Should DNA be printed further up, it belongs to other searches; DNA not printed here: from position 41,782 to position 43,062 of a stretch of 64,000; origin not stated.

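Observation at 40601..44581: PARIS-like AriA/AriB module plus a DUF262 gene: candidate three-gene defence system inserted after acs-pepA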

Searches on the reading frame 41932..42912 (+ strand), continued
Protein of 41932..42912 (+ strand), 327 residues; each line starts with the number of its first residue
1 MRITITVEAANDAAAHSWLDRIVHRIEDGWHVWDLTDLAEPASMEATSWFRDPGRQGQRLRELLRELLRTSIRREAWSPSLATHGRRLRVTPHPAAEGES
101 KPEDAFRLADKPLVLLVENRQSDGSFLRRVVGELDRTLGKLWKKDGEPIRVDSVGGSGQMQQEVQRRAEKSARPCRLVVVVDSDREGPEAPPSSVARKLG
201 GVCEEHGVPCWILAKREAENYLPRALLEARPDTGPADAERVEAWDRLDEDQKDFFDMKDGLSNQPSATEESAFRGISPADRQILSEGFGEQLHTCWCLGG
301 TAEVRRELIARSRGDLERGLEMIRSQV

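Call 77: find_encoding_contigs(protein=P0243, flank=5000, max_places=2)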
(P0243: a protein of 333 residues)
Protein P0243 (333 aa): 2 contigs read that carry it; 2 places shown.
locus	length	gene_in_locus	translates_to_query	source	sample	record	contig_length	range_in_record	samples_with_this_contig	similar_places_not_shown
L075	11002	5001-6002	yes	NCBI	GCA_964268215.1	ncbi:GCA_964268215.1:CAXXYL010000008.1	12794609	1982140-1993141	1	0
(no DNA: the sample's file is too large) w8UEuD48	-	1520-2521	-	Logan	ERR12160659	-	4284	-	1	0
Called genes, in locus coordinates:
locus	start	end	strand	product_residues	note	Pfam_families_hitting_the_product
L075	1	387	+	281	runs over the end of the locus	PF06452:CBM9_1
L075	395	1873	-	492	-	-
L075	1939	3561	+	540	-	PF00089:Trypsin, PF13365:Trypsin_2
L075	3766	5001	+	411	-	PF13476:AAA_23 (weak), PF13304:AAA_21 (faint), PF13175:AAA_15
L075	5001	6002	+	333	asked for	-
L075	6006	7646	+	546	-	PF03235:GmrSD_N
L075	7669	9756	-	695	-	-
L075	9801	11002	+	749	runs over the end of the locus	-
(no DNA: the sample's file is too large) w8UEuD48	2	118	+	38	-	?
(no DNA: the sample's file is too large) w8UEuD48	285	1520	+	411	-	PF13476:AAA_23 (weak), PF13304:AAA_21 (faint), PF13175:AAA_15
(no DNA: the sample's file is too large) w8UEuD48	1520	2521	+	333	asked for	-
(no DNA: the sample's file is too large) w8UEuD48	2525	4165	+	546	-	PF03235:GmrSD_N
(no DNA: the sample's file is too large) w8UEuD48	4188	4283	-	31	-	?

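Call 90: fold_search(model_id=the predicted structure, library=pdb)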
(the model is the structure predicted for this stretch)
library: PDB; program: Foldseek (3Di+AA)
matches with E <= 10: 547; with E <= 0.001: 0
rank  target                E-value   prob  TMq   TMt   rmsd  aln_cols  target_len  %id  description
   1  6nk8_A                2.7e-02  0.96  0.28  0.42  10.5       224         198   17  C-terminal region of the Burkholderia pseudomallei OLD protein (released 2019-08-07)
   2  8ux9_A                3.3e-02  0.72  0.24  0.25  15.7       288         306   11  Asymmetric unit of the PARIS Immune Complex at 3.2 Angstrom Resolution (released 2024-09-18)
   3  4kq6_G                5.4e-02  0.95  0.20  0.35   5.7       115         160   20  Product complex of lumazine synthase from candida glabrata (released 2013-05-29)
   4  1xn1_H                7.3e-02  0.96  0.20  0.38   5.6       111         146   14  Crystal Structure Of Lumazine Synthase From Brucella Abortus (Orthorhombic Form At 3.05 Angstroms) (released 2005-09-27)
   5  1t13_A                8.1e-02  0.93  0.20  0.37   5.3       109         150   15  Crystal Structure Of Lumazine Synthase From Brucella Abortus Bound To 5-nitro-6-(D-ribitylamino)-2,4(1H,3H) pyrimidine (released 2005-04-19)
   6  1kz9_C                9.9e-02  0.89  0.20  0.36   5.6       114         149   16  Mutant Enzyme L119F Lumazine Synthase from S.pombe (released 2002-07-24)
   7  5d0n                  1.0e-01  0.63  0.23  0.27  18.3       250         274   12  Crystal structure of maize PDRP bound with AMP (released 2016-02-24)
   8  8uaw_A                1.1e-01  0.75  0.19  0.25   5.7       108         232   16  Cryo-EM Structure of Brucella Abortus Lumazine Synthase (BLS) Engineered with Shiga Toxin II subunit B (Stx2B) (released 2025-03-26)
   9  2a57_A                1.2e-01  0.84  0.20  0.36   5.7       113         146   17  Structure of 6,7-Dimthyl-8-ribityllumazine synthase from Schizosaccharomyces pombe mutant W27Y with bound ligand 6-car (released 2005-07-19)
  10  1t13_D                1.3e-01  0.95  0.21  0.40   5.2       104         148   15  Crystal Structure Of Lumazine Synthase From Brucella Abortus Bound To 5-nitro-6-(D-ribitylamino)-2,4(1H,3H) pyrimidine (released 2005-04-19)
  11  1xn1_J                1.4e-01  0.96  0.21  0.41   5.2       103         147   14  Crystal Structure Of Lumazine Synthase From Brucella Abortus (Orthorhombic Form At 3.05 Angstroms) (released 2005-09-27)
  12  8v46_D                1.4e-01  0.38  0.24  0.26  14.2       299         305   12  CryoEM structure of AriA-AriB complex (Form I) (released 2024-06-26)
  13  1kyv_A                1.5e-01  0.93  0.21  0.40   5.2       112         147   19  Lumazine Synthase from S.pombe bound to riboflavin (released 2002-07-24)
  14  9l9g_C                1.5e-01  0.41  0.21  0.20  17.3       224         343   12  Crystal structure of L-threonine aldolase N18S/Q39R/Y319L triple mutant in complex with glycine from Neptunomonas mari (released 2026-01-07)
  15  2obx_B                1.6e-01  0.87  0.20  0.37   5.5       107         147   16  Lumazine synthase RibH2 from Mesorhizobium loti (Gene mll7281, Swiss-Prot entry Q986N2) complexed with inhibitor 5-Nit (released 2007-08-14)
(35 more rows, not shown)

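Call 95: search_dna_similar(query=window:41932-42912:+, collection=plasmids, mode=protein, max_rows=15)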
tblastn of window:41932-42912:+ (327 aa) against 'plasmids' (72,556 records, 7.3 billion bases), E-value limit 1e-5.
Records with a match: 10; places in all: 10; records where one place covers at least 80% of the query: 0.
Best place of each record, by identity: <60% 10.
By first word of the organism name: Bacillus 8; Leclercia 1; Paracoccus 1.
By predicted mobility (MOB-suite, as given by PLSDB): non-mobilizable 8; conjugative 1; mobilizable 1.
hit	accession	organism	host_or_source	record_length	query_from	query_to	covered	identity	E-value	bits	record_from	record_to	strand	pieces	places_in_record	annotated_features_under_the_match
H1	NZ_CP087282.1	Leclercia adecarboxylata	pig feed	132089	114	311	61%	27.6%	5e-11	71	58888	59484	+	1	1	hypothetical protein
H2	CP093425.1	Bacillus pacificus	cell culture,sufu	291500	111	292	56%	27.6%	2e-6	57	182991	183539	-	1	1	hypothetical protein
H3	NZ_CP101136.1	Bacillus paranthracis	single cell,soil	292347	111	292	56%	27.6%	2e-6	57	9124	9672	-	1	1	hypothetical protein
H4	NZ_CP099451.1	Bacillus pacificus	chicken,assembly Genome,intestine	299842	111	292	56%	27.6%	2e-6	57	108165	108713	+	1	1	hypothetical protein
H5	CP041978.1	Bacillus pacificus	Homo sapiens,stool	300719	111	292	56%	27.6%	2e-6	57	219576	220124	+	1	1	hypothetical protein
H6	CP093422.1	Bacillus paranthracis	cell culture,sufu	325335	111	292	56%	27.6%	2e-6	57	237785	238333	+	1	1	hypothetical protein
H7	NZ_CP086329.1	Bacillus pacificus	single cell culture,sludge from ...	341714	111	292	56%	27.6%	2e-6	57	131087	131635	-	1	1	hypothetical protein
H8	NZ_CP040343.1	Bacillus cereus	Apostichopus japonicus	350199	111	292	56%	27.6%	2e-6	57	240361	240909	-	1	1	hypothetical protein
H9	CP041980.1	Bacillus paranthracis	Homo sapiens,stool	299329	111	292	56%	27.6%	2e-6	57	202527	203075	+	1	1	hypothetical protein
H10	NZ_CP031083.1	Paracoccus yeei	Homo sapiens,single cell,eye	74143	101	297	60%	25.4%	1e-9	67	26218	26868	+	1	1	hypothetical protein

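Call 96: search_dna_similar(query=window:41932-42912:+, collection=phages, mode=protein, max_rows=10)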
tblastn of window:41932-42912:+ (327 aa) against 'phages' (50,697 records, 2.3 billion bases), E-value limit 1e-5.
No match.

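Call 97: get_annotated_region(hit=H1, flank=6000)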
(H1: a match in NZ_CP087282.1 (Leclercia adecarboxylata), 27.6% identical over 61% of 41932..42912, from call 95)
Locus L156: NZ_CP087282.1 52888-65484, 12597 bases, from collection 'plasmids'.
description: Leclercia adecarboxylata strain SH19PE29 plasmid pYUSHP29-2, complete sequence
organism: Leclercia adecarboxylata (NCBI taxid 83655)
taxonomy: Bacteria; Pseudomonadota; Gammaproteobacteria; Enterobacterales; Enterobacteriaceae; Leclercia; Leclercia adecarboxylata
host: -; source: pig feed; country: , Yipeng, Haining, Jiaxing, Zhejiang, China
typing (MOB-suite, as given by PLSDB): conjugative; replicon IncFII,rep_cluster_2218; relaxase MOBF; mating-pair formation MPF_F
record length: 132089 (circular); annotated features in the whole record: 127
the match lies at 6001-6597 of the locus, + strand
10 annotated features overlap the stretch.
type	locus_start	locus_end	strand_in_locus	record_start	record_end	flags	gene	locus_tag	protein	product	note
CDS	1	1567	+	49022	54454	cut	traI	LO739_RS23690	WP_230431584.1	conjugative transfer relaxase/helicase TraI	-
CDS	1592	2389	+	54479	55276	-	-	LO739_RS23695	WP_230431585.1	DsbA family protein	-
CDS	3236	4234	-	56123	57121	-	-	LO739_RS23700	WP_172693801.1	tyrosine-type recombinase/integrase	GO:0015074 - DNA integration [Evidence IEA]; GO:0006310 - DNA recombination [Evidence IEA]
CDS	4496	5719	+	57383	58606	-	-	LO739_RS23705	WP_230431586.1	AAA family ATPase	-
CDS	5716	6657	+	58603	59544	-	-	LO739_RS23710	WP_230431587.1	hypothetical protein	-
CDS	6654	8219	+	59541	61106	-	-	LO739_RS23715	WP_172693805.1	DUF262 domain-containing protein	-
CDS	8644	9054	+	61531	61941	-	-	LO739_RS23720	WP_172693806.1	hypothetical protein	-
CDS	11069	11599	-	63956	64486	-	-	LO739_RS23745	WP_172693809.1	DJ-1/PfpI family protein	-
CDS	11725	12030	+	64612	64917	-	-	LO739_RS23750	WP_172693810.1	antibiotic biosynthesis monooxygenase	-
CDS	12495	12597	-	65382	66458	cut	-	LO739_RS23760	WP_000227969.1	IS110 family transposase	-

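Call 98: get_annotated_region(hit=H3, flank=6000)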
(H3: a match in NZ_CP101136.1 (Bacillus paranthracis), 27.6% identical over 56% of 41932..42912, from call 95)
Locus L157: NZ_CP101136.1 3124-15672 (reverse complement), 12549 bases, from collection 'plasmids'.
description: Bacillus paranthracis strain Bt C4 plasmid unnamed, complete sequence
organism: Bacillus paranthracis (NCBI taxid 2026186)
taxonomy: Bacteria; Bacillota; Bacilli; Bacillales; Bacillaceae; Bacillus; Bacillus paranthracis
host: -; source: single cell,soil; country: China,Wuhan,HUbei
typing (MOB-suite, as given by PLSDB): non-mobilizable; replicon rep_cluster_125,rep_cluster_1698; mating-pair formation MPF_T
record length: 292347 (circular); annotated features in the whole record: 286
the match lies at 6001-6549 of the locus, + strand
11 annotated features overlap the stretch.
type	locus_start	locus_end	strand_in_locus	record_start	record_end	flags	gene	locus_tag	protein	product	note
CDS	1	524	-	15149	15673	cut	-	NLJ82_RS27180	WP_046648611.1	C40 family peptidase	GO:0006508 - proteolysis [Evidence IEA]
CDS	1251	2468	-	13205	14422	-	-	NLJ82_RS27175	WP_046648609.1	abortive infection system toxin AbiGii family protein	-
CDS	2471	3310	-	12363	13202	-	-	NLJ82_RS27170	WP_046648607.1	abortive infection system antitoxin AbiGi family protein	-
CDS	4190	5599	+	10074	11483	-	-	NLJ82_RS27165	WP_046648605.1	DUF3696 domain-containing protein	-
CDS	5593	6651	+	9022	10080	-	-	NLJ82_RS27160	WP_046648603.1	hypothetical protein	-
CDS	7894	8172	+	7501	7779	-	-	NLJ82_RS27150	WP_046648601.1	metalloregulator ArsR/SmtB family transcription factor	GO:0006355 - regulation of DNA-templated transcription [Evidence IEA]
CDS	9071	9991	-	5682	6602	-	-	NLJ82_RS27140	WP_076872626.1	Rpn family recombination-promoting nuclease/putative transposase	-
CDS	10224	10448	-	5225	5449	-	-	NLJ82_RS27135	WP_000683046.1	DUF2187 family protein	-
CDS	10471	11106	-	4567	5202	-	-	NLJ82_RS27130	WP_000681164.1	recombinase family protein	GO:0006310 - DNA recombination [Evidence IEA]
CDS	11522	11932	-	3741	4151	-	-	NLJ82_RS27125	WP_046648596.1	hypothetical protein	-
CDS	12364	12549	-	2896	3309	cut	-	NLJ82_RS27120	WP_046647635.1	DUF86 domain-containing protein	-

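Call 99: get_annotated_region(hit=H10, flank=6000)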
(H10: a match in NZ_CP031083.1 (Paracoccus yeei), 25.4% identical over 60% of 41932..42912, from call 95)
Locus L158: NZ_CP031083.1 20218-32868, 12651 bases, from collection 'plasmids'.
description: Paracoccus yeei strain CCUG 32053 plasmid pYEE5, complete sequence
organism: Paracoccus yeei (NCBI taxid 147645)
taxonomy: Bacteria; Pseudomonadota; Alphaproteobacteria; Rhodobacterales; Paracoccaceae; Paracoccus; Paracoccus yeei
host: -; source: Homo sapiens,single cell,eye; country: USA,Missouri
typing (MOB-suite, as given by PLSDB): mobilizable; relaxase MOBP
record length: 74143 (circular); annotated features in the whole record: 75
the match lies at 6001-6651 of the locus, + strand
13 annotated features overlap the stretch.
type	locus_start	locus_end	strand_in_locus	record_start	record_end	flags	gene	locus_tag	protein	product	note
CDS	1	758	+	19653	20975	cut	-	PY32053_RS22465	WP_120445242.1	Nramp family divalent metal transporter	GO:0055085 - transmembrane transport [Evidence IEA]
CDS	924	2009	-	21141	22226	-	-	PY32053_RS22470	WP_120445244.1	DUF475 domain-containing protein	-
CDS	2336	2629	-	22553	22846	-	-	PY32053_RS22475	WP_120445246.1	type II toxin-antitoxin system RelE/ParE family toxin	GO:0030541 - plasmid partitioning [Evidence IEA]; GO:0051290 - protein heterotetramerization [Evidence IEA]; GO:0009432 ...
CDS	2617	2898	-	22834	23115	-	-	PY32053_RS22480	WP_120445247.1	ribbon-helix-helix protein, CopG family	GO:0006355 - regulation of DNA-templated transcription [Evidence IEA]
CDS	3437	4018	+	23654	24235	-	-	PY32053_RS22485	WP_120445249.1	recombinase family protein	GO:0006310 - DNA recombination [Evidence IEA]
CDS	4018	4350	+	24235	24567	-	-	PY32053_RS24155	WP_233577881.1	hypothetical protein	-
CDS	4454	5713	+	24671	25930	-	-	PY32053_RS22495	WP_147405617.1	AAA family ATPase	-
CDS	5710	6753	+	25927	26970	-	-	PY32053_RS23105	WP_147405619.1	hypothetical protein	-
CDS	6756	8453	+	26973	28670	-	-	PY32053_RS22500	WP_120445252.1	DUF262 domain-containing protein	-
CDS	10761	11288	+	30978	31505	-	-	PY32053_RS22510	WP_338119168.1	ArdC-like ssDNA-binding domain-containing protein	-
CDS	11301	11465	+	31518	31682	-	-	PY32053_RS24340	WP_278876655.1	hypothetical protein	-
CDS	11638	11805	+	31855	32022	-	-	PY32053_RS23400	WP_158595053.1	hypothetical protein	-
CDS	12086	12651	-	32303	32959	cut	-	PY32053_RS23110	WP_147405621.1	hypothetical protein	-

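Call 102: search_protein_families(library=padloc, proteins=[L157:4190-5596:+, L157:5593-6648:+, L156:4496-5716:+, L156:5716-6654:+, L156:6654-8216:+], max_evalue=0.001)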
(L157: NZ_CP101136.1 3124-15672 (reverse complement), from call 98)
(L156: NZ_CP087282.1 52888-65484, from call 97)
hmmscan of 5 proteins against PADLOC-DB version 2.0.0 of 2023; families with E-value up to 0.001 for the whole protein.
L157:4190-5596:+ (469 aa): 66 families (the best 25 are shown)
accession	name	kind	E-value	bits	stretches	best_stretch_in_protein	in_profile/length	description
PDLC04707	PDC-M55A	-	8e-80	266.9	1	2-461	4-416/421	-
PDLC03878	NsnB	-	3.1e-57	192.9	1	2-454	3-342/345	-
PDLC04148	HEC-03B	-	4.8e-52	175.5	1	5-457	6-447/458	-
PDLC02979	AriA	-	8.9e-21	73.1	2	264-392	268-373/373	-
PDLC02980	AriA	-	4.3e-12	44.6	1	315-391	239-302/304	-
PDLC02358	Old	-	4e-11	40.4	1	298-395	242-332/578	Old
PDLC00063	GajA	-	1e-09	35.6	1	315-394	316-402/679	AAA ATPase domain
PDLC04177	HEC-01A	-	1.9e-09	35.1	1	6-47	10-52/393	-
PDLC04710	PDC-M56A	-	2.2e-09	34.8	1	316-392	214-285/382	-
PDLC04033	PD-T4-4_A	-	7.1e-09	33.4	0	345-402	327-380/460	-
PDLC04176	HEC-01A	-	2.3e-08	31.8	1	344-394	277-323/371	-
PDLC04389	PDC-M07A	-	3.4e-08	30.9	1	2-39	7-43/443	-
PDLC04178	HEC-01A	-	4.1e-08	30.7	1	3-38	11-45/399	-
PDLC04175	HEC-01A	-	6.9e-08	29.9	1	9-48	11-52/363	-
PDLC04032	PD-T4-4_A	-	8.2e-08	29.6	1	345-430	348-425/474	-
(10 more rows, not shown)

L157:5593-6648:+ (352 aa): 1 family
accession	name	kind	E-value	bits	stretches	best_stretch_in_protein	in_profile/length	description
PDLC04708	PDC-M55B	-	2.5e-26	91.3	1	130-341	90-296/315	-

L156:4496-5716:+ (407 aa): 54 families (the best 25 are shown)
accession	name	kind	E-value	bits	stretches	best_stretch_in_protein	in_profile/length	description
PDLC04707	PDC-M55A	-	5.3e-74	247.7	1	9-405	8-414/421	-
PDLC03878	NsnB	-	8.3e-36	122.4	1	7-392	5-334/345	-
PDLC04148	HEC-03B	-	4.5e-31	106.4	2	262-406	305-450/458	-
PDLC02979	AriA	-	3.3e-17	61.4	2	7-207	8-130/373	-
PDLC04175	HEC-01A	-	4.3e-12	43.8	1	8-49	10-51/363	-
PDLC02915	ATPase-Toprim_I-B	-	5.1e-11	40.1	1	7-44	6-43/623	-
PDLC04178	HEC-01A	-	6.3e-10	36.6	2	9-51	14-56/399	-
PDLC02358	Old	-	3.6e-08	30.6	1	9-50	9-50/578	Old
PDLC02336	AbiLi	-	2.2e-07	28.7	1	8-39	6-38/340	AbiLi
PDLC04177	HEC-01A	-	4.4e-07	27.3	0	300-340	301-341/393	-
PDLC04176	HEC-01A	-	4.6e-07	27.5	0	296-339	277-321/371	-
PDLC00062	GajA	-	2.6e-06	24.1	0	7-47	6-46/639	AAA ATPase domain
PDLC04541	PDC-M25A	-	2.8e-06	24.7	1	7-181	5-166/380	-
PDLC00067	GajA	-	2.9e-06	24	1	10-43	11-44/604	AAA ATPase domain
PDLC00094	GajA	-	3.4e-06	23.8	0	9-72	8-69/569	AAA ATPase domain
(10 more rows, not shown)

L156:5716-6654:+ (313 aa): 1 family
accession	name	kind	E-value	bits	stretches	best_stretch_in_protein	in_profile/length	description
PDLC04708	PDC-M55B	-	8.7e-42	142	1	85-313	89-315/315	-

L156:6654-8216:+ (521 aa): 19 families
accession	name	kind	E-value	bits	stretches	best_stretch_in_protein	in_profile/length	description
PDLC04709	PDC-M55C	-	6.9e-65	217.7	1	10-353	9-365/554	-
PDLC04151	HEC-05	-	7.3e-22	75.8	1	16-108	26-131/600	-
PDLC04150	HEC-05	-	1.4e-15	55.2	1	18-66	10-58/583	-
PDLC03877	NsnA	-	1.2e-11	42.5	1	12-345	47-333/385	-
PDLC04153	HEC-05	-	2e-11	40.8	1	22-130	13-137/621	-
PDLC02693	Orf5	-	3.9e-10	37.3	1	30-248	9-236/543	Orf5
PDLC04155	HEC-06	-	4.9e-09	33.2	1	26-108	17-88/562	-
PDLC02695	Orf5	-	3.7e-08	30.2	1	12-106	4-94/601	Orf5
PDLC04157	HEC-06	-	3.8e-08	30.4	1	22-108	15-90/558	-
PDLC04152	HEC-05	-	4.4e-08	30.1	1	28-72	18-66/566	-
PDLC02688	Orf5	-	4.6e-08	30.1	1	31-114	11-88/554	Orf5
PDLC04154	HEC-06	-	1.6e-07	28.4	1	29-103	23-85/569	-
PDLC04027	PD-T4-2_A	-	7.8e-07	26.5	1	25-64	47-87/363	-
PDLC02786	SspE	-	1.8e-06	24.6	1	29-111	23-109/766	SspE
PDLC02792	SspE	-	2e-06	24.5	0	30-57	24-51/771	SspE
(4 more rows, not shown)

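Call 106: search_protein_families(library=pfam, proteins=[L156:6654-8216:+, L158:6756-8450:+, L069:5101-6840:+, L075:6006-7643:+, L074:1365-3023:+, L157:5593-6648:+, L156:5716-6654:+, L158:5710-6750:+], max_evalue=1)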
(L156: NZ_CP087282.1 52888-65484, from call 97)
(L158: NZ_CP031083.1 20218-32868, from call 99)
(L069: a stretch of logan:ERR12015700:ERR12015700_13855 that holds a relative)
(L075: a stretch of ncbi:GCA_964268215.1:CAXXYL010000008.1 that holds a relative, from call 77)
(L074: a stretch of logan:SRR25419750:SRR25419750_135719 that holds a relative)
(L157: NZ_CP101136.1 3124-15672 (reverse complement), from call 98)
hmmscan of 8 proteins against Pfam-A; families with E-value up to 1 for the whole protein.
L156:6654-8216:+ (521 aa): 2 families
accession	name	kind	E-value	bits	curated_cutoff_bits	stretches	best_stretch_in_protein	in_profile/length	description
PF03235.19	GmrSD_N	-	3.3e-34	119.2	33.2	1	19-221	2-196/199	GmrSD restriction endonuclease, N-terminal domain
PF18677.6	ArnB_C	-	0.16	12.3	26.3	1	142-194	19-61/72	Archaellum regulatory network B, C-terminal domain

L158:6756-8450:+ (565 aa): 1 family
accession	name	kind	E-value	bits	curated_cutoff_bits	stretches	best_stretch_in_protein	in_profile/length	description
PF03235.19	GmrSD_N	-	1.1e-26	94.6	33.2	1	17-230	2-197/199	GmrSD restriction endonuclease, N-terminal domain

L069:5101-6840:+ (580 aa): 1 family
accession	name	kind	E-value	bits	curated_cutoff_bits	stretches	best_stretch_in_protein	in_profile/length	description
PF03235.19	GmrSD_N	-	2.7e-22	80.3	33.2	1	21-234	2-197/199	GmrSD restriction endonuclease, N-terminal domain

L075:6006-7643:+ (546 aa): 1 family
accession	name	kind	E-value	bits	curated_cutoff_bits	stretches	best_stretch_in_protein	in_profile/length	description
PF03235.19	GmrSD_N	-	6.1e-25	88.9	33.2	1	15-223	2-198/199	GmrSD restriction endonuclease, N-terminal domain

L074:1365-3023:+ (553 aa): 1 family
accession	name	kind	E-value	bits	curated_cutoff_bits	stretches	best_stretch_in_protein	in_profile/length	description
PF03235.19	GmrSD_N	-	1.1e-29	104.4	33.2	1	24-234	2-197/199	GmrSD restriction endonuclease, N-terminal domain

L157:5593-6648:+ (352 aa): 0 families

L156:5716-6654:+ (313 aa): 0 families

L158:5710-6750:+ (347 aa): 0 families
